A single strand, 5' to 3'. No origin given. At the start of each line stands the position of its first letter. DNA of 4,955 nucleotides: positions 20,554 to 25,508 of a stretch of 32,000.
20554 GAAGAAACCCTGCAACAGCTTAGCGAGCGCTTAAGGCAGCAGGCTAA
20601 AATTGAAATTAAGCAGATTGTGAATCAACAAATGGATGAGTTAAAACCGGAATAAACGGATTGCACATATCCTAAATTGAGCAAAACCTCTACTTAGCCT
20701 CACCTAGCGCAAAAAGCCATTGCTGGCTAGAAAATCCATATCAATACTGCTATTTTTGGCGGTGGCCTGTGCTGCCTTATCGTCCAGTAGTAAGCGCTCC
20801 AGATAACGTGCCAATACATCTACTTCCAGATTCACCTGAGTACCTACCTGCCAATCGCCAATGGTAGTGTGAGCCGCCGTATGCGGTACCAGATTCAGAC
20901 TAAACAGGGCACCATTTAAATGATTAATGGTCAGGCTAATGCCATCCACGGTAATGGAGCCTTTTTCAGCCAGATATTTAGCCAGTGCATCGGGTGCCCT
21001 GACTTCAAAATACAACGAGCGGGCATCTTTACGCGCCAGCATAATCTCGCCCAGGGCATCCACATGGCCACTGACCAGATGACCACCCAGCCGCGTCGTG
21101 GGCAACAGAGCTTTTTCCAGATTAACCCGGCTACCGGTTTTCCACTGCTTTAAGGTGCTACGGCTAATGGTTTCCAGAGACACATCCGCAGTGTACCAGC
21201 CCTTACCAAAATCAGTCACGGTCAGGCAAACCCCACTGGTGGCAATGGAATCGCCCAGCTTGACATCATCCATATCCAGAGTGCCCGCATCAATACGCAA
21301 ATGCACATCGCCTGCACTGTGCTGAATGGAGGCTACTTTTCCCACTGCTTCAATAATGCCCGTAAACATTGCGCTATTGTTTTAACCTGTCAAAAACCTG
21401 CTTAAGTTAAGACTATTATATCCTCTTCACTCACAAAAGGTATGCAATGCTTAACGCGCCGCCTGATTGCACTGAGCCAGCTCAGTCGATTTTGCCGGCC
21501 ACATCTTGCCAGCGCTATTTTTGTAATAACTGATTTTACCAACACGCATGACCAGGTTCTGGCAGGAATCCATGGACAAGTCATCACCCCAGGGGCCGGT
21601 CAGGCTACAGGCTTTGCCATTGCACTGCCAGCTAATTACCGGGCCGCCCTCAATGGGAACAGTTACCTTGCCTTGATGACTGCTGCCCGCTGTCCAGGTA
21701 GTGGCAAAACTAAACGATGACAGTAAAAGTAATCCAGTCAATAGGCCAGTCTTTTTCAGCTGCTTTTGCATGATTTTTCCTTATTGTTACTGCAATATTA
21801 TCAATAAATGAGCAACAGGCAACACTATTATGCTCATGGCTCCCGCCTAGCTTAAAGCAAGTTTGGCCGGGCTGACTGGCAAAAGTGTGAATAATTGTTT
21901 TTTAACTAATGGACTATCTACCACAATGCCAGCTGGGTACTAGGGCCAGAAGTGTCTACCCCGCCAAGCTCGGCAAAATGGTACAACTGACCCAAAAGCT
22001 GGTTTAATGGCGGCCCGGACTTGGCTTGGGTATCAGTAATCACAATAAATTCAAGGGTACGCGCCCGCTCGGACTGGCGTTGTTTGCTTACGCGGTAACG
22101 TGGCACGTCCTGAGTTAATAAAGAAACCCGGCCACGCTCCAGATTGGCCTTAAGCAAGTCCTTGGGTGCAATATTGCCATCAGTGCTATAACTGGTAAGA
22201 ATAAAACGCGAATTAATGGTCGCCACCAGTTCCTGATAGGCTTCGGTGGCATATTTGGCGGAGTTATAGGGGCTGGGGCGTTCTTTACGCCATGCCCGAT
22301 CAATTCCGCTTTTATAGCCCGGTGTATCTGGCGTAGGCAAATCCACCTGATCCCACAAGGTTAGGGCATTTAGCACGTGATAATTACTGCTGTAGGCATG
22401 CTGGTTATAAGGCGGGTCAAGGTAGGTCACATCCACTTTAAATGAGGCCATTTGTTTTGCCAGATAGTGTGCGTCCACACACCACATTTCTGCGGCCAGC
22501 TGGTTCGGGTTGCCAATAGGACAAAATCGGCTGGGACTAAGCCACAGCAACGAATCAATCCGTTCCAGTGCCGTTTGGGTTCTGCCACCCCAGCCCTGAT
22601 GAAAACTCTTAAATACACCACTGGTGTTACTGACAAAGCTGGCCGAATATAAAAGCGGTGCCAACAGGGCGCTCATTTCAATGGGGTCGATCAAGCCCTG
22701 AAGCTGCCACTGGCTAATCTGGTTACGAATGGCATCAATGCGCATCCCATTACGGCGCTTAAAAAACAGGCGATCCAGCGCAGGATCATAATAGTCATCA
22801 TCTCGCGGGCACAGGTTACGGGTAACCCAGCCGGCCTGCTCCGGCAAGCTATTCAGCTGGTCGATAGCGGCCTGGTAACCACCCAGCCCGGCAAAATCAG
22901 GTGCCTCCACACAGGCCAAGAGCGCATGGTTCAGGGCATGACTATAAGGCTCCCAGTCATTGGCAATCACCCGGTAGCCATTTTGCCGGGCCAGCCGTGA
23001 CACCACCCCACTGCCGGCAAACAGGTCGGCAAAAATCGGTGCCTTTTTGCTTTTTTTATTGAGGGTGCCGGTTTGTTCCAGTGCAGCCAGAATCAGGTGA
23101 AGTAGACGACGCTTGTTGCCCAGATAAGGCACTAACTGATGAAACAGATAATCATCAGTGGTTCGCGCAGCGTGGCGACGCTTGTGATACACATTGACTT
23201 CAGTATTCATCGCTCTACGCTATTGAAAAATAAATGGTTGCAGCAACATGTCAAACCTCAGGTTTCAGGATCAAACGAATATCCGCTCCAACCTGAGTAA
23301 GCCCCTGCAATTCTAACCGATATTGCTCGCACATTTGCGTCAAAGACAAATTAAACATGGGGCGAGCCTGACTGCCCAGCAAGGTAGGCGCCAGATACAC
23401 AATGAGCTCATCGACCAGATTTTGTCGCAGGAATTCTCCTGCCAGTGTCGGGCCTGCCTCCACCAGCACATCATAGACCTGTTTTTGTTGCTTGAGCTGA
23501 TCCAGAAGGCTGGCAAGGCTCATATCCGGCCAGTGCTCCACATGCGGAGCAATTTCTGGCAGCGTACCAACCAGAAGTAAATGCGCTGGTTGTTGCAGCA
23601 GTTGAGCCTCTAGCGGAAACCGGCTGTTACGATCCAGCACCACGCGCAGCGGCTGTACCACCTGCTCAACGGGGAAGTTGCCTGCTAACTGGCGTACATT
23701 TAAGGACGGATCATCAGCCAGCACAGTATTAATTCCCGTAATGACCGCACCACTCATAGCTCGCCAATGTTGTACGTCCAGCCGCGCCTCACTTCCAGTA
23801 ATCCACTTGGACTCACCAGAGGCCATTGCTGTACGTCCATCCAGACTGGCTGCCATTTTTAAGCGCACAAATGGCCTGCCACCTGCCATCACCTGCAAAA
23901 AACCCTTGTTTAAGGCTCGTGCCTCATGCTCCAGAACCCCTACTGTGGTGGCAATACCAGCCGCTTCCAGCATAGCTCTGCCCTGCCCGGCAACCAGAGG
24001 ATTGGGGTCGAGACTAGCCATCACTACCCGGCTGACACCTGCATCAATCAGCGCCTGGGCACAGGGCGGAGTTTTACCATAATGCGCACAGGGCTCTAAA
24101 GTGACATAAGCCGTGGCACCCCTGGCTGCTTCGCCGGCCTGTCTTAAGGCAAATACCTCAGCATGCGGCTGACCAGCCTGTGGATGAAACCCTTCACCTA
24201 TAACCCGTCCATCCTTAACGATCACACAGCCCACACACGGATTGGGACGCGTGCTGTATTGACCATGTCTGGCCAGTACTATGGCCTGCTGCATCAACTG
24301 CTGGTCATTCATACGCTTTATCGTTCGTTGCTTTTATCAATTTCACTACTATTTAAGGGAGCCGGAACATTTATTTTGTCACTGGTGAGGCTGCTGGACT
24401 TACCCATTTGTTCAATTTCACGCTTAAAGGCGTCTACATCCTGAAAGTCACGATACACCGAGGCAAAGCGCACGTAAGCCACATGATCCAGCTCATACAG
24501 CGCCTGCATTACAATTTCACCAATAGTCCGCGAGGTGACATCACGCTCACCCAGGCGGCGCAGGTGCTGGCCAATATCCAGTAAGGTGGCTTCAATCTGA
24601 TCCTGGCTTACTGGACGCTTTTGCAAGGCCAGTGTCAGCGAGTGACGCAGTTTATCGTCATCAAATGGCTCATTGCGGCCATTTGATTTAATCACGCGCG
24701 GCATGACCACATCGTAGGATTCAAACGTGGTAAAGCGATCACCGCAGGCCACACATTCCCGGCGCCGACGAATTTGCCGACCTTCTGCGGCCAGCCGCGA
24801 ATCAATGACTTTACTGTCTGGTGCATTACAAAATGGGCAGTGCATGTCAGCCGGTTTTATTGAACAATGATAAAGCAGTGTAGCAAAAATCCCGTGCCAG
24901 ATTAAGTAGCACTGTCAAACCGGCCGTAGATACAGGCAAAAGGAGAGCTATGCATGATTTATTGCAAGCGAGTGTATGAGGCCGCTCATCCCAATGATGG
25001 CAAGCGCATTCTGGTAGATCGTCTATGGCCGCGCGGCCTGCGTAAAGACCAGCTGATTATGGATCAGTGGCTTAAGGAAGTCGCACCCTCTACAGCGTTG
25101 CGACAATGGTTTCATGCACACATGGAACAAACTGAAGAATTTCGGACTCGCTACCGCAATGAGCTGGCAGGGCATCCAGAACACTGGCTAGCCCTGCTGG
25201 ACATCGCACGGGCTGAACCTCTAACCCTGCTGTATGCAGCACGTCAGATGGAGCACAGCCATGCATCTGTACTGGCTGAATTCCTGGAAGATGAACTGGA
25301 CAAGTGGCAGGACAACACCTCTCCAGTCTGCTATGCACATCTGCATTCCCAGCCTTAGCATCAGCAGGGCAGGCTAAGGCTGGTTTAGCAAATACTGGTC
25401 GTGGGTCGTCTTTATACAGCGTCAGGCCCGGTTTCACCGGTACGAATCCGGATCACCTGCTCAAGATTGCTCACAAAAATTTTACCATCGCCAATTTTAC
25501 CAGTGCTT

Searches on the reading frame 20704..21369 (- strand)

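Call 79: search_protein_families(library=pfam, proteins=[window:20704-21369:-], max_evalue=0.00001)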
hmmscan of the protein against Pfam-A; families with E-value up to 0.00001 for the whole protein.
window:20704-21369:- (221 aa): 1 family
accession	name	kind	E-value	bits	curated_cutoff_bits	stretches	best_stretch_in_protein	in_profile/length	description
PF00677.23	Lum_binding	-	1.7e-49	166.2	27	2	100-184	1-86/86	Lumazine binding domain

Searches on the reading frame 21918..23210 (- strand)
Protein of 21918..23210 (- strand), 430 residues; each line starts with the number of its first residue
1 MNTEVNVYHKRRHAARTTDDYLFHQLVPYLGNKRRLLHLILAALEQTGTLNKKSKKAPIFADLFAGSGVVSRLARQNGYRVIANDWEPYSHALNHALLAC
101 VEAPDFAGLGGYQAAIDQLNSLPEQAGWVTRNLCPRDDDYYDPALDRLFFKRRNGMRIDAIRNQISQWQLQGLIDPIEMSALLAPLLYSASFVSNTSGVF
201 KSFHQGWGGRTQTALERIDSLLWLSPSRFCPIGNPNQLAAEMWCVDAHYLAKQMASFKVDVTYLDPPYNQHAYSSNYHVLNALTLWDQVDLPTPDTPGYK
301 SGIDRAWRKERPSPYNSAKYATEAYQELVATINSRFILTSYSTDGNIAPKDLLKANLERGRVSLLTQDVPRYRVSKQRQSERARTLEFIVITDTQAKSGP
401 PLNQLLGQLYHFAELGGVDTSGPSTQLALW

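Call 79: search_protein_families(library=pfam, proteins=[window:21918-23210:-], max_evalue=0.00001)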
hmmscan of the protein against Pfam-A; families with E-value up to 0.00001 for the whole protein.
window:21918-23210:- (430 aa): 1 family
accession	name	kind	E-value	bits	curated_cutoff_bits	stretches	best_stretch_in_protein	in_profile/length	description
PF02086.21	MethyltransfD12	-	1.3e-25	91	22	1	29-287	1-204/253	D12 class N6 adenine-specific DNA methyltransferase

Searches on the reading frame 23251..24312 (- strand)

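Call 79: search_protein_families(library=pfam, proteins=[window:23251-24312:-], max_evalue=0.00001)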
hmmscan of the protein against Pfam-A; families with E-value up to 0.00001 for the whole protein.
window:23251-24312:- (353 aa): 3 families
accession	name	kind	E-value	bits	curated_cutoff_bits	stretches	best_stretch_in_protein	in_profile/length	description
PF01872.23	RibD_C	-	2.4e-47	161.8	24.1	1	147-345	1-195/197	RibD C-terminal domain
PF00383.29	dCMP_cyt_deam_1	-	3e-22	78.9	25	1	2-99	3-101/102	Cytidine and deoxycytidylate deaminase zinc-binding region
PF14437.12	MafB19-deam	-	3.4e-12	46.9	27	1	1-104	1-105/142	MafB19-like deaminase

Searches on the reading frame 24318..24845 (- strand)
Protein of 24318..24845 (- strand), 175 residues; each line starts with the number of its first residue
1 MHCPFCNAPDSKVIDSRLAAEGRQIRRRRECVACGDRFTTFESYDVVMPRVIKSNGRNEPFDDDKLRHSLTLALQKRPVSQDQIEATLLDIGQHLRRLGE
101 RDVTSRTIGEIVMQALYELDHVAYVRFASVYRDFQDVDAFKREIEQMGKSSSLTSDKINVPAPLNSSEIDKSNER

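Call 79: search_protein_families(library=pfam, proteins=[window:24318-24845:-], max_evalue=0.00001)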
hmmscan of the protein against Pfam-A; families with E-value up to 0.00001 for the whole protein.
window:24318-24845:- (175 aa): 2 families
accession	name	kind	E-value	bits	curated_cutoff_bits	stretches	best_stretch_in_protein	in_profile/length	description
PF03477.21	ATP-cone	-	7.5e-23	81.3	25.8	1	50-136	2-87/88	ATP cone domain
PF22811.2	Zn_ribbon_NrdR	-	1.7e-21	76.3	27.2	1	1-42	1-42/42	Transcriptional repressor NrdR-like, N-terminal domain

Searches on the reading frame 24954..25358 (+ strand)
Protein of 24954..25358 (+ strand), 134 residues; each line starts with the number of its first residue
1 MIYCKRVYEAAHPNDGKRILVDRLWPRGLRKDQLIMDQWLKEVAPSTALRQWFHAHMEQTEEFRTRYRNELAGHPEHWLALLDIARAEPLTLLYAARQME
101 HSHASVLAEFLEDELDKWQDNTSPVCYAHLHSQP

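Call 80: search_protein_families(library=pfam, proteins=[window:24954-25358:+], max_evalue=0.001)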
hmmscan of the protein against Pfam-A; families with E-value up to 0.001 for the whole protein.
window:24954-25358:+ (134 aa): 3 families
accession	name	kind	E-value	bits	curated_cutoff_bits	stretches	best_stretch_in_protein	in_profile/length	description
PF22752.1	DUF488-N3i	-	1.7e-52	177.8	27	1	1-128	1-131/131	Inactive DUF488-N3 subclade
PF04343.18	DUF488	-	7.3e-29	101.3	22.2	1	4-111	2-121/121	Domain of unknown function DUF488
PF22751.1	DUF488-N3a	-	6e-26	91.5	27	1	2-114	1-117/118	Active DUF488-N3 subclade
